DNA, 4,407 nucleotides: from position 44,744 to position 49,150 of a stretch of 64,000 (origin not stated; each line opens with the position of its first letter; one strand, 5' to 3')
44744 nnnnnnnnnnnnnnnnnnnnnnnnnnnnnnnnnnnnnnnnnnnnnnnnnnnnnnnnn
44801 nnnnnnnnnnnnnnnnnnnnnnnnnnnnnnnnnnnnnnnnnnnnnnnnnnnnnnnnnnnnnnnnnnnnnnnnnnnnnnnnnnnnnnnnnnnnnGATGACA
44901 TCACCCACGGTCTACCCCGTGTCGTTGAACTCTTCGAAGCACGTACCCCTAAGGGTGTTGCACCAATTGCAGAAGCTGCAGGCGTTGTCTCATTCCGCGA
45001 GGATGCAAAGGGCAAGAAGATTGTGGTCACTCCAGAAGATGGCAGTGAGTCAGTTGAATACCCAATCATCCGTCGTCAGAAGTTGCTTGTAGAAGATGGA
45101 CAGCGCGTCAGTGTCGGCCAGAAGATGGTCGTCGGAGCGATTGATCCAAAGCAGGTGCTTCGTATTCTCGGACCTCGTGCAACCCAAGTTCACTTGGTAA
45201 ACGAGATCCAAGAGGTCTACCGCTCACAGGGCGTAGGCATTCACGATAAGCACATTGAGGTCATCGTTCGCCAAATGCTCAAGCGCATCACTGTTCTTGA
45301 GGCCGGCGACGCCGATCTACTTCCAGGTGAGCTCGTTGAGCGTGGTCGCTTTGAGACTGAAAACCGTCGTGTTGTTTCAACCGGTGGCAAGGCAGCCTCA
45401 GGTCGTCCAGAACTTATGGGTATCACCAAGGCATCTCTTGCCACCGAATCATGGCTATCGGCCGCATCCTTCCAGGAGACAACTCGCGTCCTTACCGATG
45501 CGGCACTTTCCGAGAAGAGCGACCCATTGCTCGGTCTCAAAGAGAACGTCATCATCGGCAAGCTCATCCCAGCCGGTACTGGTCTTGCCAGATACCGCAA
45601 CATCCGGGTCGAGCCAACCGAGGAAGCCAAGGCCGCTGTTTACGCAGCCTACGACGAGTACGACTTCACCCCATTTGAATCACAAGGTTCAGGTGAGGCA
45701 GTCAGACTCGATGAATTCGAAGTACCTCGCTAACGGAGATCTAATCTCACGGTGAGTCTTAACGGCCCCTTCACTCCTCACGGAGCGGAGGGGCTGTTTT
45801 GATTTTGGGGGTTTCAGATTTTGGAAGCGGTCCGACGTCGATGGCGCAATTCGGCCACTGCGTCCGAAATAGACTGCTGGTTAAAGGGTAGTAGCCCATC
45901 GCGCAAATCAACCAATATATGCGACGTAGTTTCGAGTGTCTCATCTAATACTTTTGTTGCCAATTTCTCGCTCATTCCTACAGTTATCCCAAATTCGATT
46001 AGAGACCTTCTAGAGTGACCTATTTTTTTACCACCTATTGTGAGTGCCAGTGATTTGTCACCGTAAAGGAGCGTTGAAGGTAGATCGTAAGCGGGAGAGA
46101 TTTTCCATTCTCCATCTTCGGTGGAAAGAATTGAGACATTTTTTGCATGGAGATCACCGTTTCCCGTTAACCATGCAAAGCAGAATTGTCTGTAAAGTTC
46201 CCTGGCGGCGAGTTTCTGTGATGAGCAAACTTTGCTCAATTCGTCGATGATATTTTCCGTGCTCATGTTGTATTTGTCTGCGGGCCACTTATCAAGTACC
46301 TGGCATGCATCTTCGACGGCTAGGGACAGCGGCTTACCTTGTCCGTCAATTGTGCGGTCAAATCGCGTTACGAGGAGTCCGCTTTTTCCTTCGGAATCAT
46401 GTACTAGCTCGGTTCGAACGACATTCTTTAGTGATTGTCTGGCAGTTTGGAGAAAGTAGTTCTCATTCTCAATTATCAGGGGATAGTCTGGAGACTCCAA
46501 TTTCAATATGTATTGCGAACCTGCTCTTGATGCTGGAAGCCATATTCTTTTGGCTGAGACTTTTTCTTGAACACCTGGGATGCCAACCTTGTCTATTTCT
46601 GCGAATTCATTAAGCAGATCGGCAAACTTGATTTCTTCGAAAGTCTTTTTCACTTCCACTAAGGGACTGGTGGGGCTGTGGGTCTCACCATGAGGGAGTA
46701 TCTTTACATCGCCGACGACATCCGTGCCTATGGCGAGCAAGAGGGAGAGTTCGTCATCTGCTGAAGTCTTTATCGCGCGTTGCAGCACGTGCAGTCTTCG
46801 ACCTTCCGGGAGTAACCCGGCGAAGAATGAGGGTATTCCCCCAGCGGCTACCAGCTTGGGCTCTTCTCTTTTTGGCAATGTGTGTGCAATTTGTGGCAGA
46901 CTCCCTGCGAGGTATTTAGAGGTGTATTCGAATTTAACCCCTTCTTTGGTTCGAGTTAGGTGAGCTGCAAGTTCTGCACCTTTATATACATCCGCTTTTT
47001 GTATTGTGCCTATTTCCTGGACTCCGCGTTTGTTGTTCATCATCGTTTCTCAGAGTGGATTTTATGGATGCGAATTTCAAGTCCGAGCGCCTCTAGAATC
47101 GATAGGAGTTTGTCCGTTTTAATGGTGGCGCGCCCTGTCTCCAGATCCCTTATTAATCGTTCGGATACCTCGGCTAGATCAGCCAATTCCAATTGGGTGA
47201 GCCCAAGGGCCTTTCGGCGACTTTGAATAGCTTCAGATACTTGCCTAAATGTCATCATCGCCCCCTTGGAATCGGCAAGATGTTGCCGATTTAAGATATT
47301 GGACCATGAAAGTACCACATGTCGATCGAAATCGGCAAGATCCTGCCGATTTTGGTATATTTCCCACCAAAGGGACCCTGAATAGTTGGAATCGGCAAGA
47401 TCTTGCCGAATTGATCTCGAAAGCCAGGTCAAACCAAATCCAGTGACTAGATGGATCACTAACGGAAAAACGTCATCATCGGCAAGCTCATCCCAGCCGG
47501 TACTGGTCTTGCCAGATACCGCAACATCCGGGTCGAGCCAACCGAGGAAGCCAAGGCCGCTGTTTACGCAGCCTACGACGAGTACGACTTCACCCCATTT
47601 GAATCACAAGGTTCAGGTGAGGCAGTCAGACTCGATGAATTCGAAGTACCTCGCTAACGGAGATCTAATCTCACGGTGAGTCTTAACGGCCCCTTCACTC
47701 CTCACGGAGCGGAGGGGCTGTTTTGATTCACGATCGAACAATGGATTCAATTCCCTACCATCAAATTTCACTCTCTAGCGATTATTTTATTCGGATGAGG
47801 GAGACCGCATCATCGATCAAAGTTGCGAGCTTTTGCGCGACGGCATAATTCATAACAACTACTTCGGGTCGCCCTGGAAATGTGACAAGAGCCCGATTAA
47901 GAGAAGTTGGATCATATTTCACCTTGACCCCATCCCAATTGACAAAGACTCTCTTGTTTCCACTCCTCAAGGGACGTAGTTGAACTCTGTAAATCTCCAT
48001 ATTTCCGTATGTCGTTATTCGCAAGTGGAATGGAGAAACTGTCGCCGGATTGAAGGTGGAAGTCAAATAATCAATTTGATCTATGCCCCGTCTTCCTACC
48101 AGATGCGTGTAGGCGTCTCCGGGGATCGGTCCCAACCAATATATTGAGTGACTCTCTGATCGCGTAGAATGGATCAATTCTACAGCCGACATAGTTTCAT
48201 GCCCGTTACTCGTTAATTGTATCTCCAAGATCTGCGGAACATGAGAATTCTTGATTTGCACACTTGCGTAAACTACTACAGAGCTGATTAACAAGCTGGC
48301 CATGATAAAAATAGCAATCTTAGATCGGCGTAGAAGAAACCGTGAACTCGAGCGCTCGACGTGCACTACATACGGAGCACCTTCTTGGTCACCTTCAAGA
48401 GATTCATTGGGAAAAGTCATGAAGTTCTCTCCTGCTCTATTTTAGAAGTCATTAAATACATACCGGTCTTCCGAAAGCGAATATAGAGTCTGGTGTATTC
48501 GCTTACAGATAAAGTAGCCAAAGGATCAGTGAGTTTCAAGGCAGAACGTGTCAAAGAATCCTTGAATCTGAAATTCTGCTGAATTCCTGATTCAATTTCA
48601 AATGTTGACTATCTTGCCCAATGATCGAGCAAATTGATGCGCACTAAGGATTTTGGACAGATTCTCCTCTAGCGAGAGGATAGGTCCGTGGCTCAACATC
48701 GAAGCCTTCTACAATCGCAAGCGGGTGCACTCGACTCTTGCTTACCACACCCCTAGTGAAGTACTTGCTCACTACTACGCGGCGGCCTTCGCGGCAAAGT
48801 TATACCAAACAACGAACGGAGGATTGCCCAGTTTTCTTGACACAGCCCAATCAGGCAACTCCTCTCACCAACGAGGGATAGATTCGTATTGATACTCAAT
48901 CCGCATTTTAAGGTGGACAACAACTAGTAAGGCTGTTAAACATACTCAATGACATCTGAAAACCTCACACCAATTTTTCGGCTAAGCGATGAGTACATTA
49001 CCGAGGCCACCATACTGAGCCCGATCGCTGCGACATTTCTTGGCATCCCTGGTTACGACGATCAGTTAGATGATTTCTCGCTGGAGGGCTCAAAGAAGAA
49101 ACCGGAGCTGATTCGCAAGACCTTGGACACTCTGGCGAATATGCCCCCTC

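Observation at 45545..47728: hipBA mini-island behind rpoC, bracketed by a perfect 260-bp duplication of the rpoC 3' end and terminator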

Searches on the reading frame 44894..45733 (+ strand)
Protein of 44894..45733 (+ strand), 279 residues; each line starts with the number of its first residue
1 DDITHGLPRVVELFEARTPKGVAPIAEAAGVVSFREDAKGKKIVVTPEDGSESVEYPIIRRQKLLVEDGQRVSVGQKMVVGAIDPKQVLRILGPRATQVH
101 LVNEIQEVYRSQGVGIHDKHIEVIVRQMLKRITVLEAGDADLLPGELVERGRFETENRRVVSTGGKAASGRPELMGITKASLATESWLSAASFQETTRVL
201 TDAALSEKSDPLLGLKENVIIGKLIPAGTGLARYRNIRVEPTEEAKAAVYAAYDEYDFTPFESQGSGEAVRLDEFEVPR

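Call 9: find_related_loci(query=window:44894-45733:+, collection=genome_contigs, flank=6000)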
Query window:44894-45733:+ (279 aa) in genome_contigs; peptide patterns used: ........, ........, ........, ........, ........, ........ (x = any residue, [..] = any of these).
600 stretches matched a pattern (row limit reached: there are more); 598 encode a relative of the query (tblastn E <= 1e-3); the best 80 are kept; 80 distinct loci.
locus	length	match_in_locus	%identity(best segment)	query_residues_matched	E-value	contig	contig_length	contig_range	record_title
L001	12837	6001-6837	93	1-279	7e-174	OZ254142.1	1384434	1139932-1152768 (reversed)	Candidatus Nanopelagicaceae bacterium isolate MRE-130 genome assembly, chromosome: MRE-130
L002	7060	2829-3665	93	1-279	2e-174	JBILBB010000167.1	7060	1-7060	MAG: Candidatus Planktophila sp. isolate ME2016-05-20_3300043570_group7_bin43 Rohwer_bin318_scaffold_10047_c1, whole gen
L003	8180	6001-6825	80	3-277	4e-146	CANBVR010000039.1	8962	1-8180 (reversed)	MAG: Actinobacteria bacterium isolate JR-MC-G-240519-45 genome assembly, contig: JR-MC-G-240519-C12343, whole genome sho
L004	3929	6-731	90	36-277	8e-150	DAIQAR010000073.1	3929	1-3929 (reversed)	MAG TPA_asm: Candidatus Nanopelagicaceae bacterium isolate CTOTU22604 NODE_6209_length_3929_cov_14.561435, whole genome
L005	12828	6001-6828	75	2-276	5e-136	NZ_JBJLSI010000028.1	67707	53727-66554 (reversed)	Kineococcus sp. SYSU DK003 NODE_28_length_67707_cov_30.457769, whole genome shotgun sequence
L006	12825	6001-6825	74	1-274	1e-135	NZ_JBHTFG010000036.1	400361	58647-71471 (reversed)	Terrabacter sp. GCM10028922 strain SO27 velvet_auto_127_36, whole genome shotgun sequence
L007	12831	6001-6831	73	1-276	7e-135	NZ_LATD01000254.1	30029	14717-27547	Streptomyces odonnellii strain NRRL B-24891 B24891_contig_254, whole genome shotgun sequence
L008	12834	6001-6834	74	1-277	6e-135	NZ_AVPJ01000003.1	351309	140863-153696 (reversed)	Knoellia sinensis KCTC 19936 contig2, whole genome shotgun sequence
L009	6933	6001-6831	73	1-276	2e-134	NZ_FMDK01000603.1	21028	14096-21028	Streptomyces sp. MnatMP-M17, whole genome shotgun sequence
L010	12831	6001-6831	73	1-276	3e-134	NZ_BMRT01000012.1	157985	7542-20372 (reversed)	Streptomyces abikoensis strain JCM 4002 sequence12, whole genome shotgun sequence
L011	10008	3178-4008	73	1-276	3e-134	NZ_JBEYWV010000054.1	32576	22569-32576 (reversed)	Streptomyces sp. NPDC046939 NPDC046939_53_G9.ctg-0054, whole genome shotgun sequence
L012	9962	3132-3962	73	1-276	6e-134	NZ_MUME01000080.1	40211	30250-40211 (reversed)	Streptomyces thermovulgaris strain NRRL B-12375 NRRL_B-12375_contig_80, whole genome shotgun sequence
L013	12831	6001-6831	73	1-276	2e-133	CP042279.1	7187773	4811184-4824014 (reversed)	Streptomyces sp. WAC08241 strain WAC8241 substr. delta strI chromosome, complete genome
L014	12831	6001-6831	73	1-276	1e-133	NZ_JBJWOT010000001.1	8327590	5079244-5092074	Streptomyces sediminimaris strain MCC20 chromosome_1, whole genome shotgun sequence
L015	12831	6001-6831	72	1-276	4e-133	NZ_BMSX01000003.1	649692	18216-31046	Streptomyces aurantiogriseus strain JCM 4346 sequence03, whole genome shotgun sequence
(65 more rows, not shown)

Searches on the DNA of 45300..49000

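Call 70: search_rna_families(source=window, start=45300, end=49000, threshold=evalue, max_evalue=1)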
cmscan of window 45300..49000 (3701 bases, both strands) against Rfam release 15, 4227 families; matches with E-value up to 1: 2.
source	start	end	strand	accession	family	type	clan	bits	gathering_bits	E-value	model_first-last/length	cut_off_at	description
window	47262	47360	+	RF00661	mir-31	Gene; miRNA;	CL00133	25.7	51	0.013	1-83/83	no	mir-31 microRNA precursor family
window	47321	47419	-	RF00661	mir-31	Gene; miRNA;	CL00133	21.9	51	0.16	1-83/83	no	mir-31 microRNA precursor family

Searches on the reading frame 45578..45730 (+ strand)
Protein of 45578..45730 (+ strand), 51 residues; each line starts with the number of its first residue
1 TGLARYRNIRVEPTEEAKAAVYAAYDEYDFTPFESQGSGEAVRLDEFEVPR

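Call 22: find_related_loci(query=window:45578-45730:+, collection=metagenome_contigs, flank=10000)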
Query window:45578-45730:+ (51 aa) in metagenome_contigs; peptide patterns used: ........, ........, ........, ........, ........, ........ (x = any residue, [..] = any of these).
600 stretches matched a pattern (row limit reached: there are more); 321 encode a relative of the query (tblastn E <= 1e-3); the best 80 are kept; 80 distinct loci.
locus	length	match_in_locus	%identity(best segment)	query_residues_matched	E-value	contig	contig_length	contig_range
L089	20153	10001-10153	98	1-51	2e-30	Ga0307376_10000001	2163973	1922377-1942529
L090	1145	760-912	100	1-51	7e-31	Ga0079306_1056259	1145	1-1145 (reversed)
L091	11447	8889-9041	92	1-51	5e-29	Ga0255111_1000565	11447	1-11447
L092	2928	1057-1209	94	1-51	4e-29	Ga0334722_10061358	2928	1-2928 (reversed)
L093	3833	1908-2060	94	1-51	3e-29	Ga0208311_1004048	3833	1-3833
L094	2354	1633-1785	96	1-51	3e-29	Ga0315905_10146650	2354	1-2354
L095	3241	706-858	92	1-51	5e-29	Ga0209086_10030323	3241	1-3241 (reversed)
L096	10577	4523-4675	94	1-51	3e-29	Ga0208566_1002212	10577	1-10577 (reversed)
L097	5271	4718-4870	94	1-51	3e-29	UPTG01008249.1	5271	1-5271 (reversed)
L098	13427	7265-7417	94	1-51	3e-29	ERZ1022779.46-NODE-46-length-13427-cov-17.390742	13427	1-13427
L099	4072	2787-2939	92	1-51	5e-29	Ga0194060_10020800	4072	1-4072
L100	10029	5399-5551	94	1-51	3e-29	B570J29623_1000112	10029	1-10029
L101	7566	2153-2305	94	1-51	3e-29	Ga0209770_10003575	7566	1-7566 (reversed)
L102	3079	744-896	94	1-51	3e-29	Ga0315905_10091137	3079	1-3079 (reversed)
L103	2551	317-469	94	1-51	5e-29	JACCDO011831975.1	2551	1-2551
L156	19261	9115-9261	90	1-49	3e-27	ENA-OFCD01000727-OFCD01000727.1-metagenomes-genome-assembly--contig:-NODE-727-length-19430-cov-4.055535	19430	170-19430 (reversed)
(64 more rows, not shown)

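Call 28: search_protein_families(library=pfam, proteins=[L089:10257-11672:-, L089:12469-13449:-, L089:13913-14986:+, L089:15405-16607:+, L089:17123-17368:+, L089:17365-17772:+, L089:12279-12488:-, L156:9640-10830:+, L156:10929-12197:+, L156:16733-18976:+], max_evalue=0.01)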
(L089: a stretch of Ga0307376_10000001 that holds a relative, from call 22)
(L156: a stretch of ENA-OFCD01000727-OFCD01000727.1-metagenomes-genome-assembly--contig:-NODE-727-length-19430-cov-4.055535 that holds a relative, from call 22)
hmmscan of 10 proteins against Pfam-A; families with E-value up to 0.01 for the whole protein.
L089:10257-11672:- (471 aa): 1 family
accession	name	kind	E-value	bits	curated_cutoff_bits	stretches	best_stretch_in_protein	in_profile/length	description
PF02661.23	Fic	-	2.3e-16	60.8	24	1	127-242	2-93/93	Fic/DOC family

L089:12469-13449:- (326 aa): 3 families
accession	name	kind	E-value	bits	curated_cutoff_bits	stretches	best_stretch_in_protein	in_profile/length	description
PF01972.22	SDH_protease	-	8.9e-17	61.5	31.3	1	82-169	84-170/286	ClpP-like SDH-type serine proteinase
PF25145.1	NfeD1b_N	-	7.5e-08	32.6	40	1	79-153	19-94/189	NfeD1b, N-terminal domain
PF00574.28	CLP_protease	-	1.1e-05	25.9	20.2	1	56-142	10-98/182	Clp protease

L089:13913-14986:+ (357 aa): 1 family
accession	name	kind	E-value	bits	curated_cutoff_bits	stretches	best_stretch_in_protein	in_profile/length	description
PF08378.17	NERD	-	5.2e-13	49.9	22.1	1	101-203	2-110/111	Nuclease-related domain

L089:15405-16607:+ (400 aa): 3 families
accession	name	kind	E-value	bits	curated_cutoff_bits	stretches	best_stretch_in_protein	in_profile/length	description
PF02661.23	Fic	-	3.2e-23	82.8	24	1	137-240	2-93/93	Fic/DOC family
PF13784.11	Fic_N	-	4.9e-11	42.9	26.7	1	50-128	3-81/82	Fic/DOC family N-terminal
PF07756.17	DUF1612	-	1.9e-05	25.3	30.1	1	201-267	22-87/127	Protein of unknown function (DUF1612)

L089:17123-17368:+ (81 aa): 1 family
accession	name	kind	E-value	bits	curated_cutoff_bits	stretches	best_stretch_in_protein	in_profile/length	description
PF07704.17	PSK_trans_fac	-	1.4e-17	64.8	28.3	1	1-80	1-82/82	Rv0623-like transcription factor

L089:17365-17772:+ (135 aa): 1 family
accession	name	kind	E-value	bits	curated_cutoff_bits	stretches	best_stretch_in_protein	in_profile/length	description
PF01850.27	PIN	-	1.2e-13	52.1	23.6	1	4-126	2-118/120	PIN domain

L089:12279-12488:- (69 aa): 1 family
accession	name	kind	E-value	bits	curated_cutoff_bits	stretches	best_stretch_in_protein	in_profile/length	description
PF01196.24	Ribosomal_L17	-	0.00057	21.1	27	1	3-56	15-69/97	Ribosomal protein L17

L156:9640-10830:+ (396 aa): 5 families
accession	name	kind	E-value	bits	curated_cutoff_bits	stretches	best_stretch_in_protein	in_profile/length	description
PF00480.26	ROK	-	1.2e-52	179.7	22.9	1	104-365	33-293/294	ROK family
PF12802.13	MarR_2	-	3.6e-05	24.3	27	1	8-49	10-52/61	MarR family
PF01047.28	MarR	-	0.00011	22.4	24.6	1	8-48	8-48/59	MarR family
PF13412.12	HTH_24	-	0.00012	22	21.9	1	3-47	3-47/48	Winged helix-turn-helix DNA-binding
PF25213.1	HVO_A0261_N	-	0.0077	16.5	35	0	7-49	15-56/86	HVO_A0261 N-terminal domain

L156:10929-12197:+ (422 aa): 3 families
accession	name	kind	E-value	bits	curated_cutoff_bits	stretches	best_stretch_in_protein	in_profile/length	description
PF01547.30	SBP_bac_1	-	8.2e-38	131.6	26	1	50-340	2-306/307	Bacterial extracellular solute-binding protein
PF13416.11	SBP_bac_8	-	6.3e-33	115.2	27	1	61-347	3-256/279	Bacterial extracellular solute-binding protein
PF13343.11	SBP_bac_6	-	0.00086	19.3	24.6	0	95-182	2-87/245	Bacterial extracellular solute-binding protein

L156:16733-18976:+ (747 aa): 5 families
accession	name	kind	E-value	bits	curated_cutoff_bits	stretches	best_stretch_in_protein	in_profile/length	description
PF01055.32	Glyco_hydro_31_2nd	-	2e-54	185.6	23.5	1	290-639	2-325/328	Glycosyl hydrolases family 31 TIM-barrel domain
PF21365.3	Glyco_hydro_31_3rd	-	1.6e-22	80.2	24.4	1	650-734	1-85/87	Glycosyl hydrolase family 31 C-terminal domain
PF21568.3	AIMA-like_N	-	4.5e-09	37.2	27.8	1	8-89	1-75/104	1,3-alpha-isomaltosidase-like, N-terminal domain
PF13802.12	Gal_mutarotas_2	-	6e-07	30.3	27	1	136-244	78-184/184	Glycosyl hydrolase 31 N-terminal galactose mutarotase-like domain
PF22681.2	Lmo2446-like_N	-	0.0094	16.6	29.7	0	4-34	2-32/72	Lmo2446-like, N-terminal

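Call 29: find_related_loci(query=window:45578-45730:+, collection=viral_contigs, flank=10000)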
Query window:45578-45730:+ (51 aa) in viral_contigs; peptide patterns used: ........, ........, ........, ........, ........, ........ (x = any residue, [..] = any of these).
27 stretches matched a pattern, but none encodes a relative of the query by tblastn (E <= 1e-3).

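Call 66: search_protein_families(library=ncbifam, proteins=[L090:5-643:+], max_evalue=0.1)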
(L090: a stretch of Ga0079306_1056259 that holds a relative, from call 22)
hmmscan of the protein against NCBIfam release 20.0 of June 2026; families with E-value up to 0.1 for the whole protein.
L090:5-643:+ (212 aa): 1 family
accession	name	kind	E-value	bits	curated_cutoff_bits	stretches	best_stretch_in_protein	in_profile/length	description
NF004311.0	PRK05708.1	equivalog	0.089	11.6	378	0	30-80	216-266/305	putative 2-dehydropantoate 2-reductase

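Call 67: search_protein_families(library=pfam, proteins=[L090:5-643:+], max_evalue=0.1)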
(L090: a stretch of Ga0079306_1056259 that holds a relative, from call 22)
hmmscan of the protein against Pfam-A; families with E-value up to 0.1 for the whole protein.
L090:5-643:+ (212 aa): 0 families

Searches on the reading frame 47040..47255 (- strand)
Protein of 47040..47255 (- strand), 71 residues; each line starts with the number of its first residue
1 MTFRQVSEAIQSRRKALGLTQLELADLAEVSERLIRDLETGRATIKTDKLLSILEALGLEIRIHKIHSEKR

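Call 48: find_encoding_contigs(protein=window:47040-47255:-, flank=8000, max_places=6)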
Protein window:47040-47255:- (71 aa): no gene with exactly this product is on record in the collection.

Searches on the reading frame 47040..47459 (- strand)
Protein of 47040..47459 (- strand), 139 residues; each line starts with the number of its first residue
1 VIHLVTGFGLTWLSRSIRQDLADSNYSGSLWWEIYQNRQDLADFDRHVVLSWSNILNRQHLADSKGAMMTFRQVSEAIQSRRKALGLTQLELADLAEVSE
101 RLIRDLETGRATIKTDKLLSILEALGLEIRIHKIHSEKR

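Call 4: search_protein_families(library=pfam, proteins=[window:47040-47459:-])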
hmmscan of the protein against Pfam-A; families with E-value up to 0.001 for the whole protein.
window:47040-47459:- (139 aa): 4 families
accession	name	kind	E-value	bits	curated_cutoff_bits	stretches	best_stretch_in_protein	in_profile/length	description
PF01381.28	HTH_3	-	5.5e-10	39.6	23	1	78-129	1-52/55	Helix-turn-helix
PF13560.12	HTH_31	-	1.1e-07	32.5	27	1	79-127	7-56/64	Helix-turn-helix domain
PF12844.13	HTH_19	-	4e-06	27.1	30.2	1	78-128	4-54/64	Helix-turn-helix domain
PF13744.12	HTH_37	-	5.5e-05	23.3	27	1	75-132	20-78/80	Helix-turn-helix domain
